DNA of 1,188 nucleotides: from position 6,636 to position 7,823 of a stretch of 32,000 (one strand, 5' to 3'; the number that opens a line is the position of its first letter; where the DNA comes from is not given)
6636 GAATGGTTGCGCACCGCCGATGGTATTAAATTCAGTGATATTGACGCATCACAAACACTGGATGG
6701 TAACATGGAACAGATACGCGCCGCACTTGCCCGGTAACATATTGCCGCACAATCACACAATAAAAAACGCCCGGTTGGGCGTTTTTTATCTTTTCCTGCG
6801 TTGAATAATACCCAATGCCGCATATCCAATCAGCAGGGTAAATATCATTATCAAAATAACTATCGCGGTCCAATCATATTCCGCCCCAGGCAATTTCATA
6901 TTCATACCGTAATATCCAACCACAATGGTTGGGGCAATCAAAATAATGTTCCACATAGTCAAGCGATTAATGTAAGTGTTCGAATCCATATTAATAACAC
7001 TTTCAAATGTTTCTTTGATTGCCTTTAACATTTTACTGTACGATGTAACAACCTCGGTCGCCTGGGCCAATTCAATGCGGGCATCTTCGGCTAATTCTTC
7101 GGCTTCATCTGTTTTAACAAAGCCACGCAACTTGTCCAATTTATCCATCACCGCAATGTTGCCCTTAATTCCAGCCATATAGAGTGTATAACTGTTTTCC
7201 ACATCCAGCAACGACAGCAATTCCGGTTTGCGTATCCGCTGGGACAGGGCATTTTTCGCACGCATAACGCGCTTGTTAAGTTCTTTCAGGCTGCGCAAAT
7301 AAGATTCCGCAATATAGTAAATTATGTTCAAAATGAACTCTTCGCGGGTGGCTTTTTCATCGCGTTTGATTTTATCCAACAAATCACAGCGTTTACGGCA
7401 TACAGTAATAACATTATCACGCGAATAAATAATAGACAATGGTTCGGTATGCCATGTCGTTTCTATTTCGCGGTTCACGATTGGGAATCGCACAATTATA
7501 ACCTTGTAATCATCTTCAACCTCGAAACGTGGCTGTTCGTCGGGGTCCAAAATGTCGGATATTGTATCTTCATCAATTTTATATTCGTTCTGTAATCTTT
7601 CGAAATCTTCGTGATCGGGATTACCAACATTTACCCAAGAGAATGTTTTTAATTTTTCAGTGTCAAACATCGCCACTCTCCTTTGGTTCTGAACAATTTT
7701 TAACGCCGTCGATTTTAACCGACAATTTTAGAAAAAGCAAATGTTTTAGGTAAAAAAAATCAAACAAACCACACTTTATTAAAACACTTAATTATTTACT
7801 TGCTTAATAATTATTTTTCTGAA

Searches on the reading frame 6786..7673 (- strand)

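Call 21: search_protein_families(library=pfam, proteins=[window:6786-7673:-], max_evalue=0.001)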
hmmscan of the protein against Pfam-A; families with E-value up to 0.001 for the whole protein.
window:6786-7673:- (295 aa): 2 families
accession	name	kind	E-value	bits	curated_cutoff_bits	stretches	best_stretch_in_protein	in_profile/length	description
PF01544.23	CorA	-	6.2e-47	160.7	27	1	10-282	3-282/292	CorA-like Mg2+ transporter protein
PF20990.2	DUF2207_C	-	9.6e-05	22.6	33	1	169-287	71-182/247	Predicted membrane protein (DUF2207) C-terminal domain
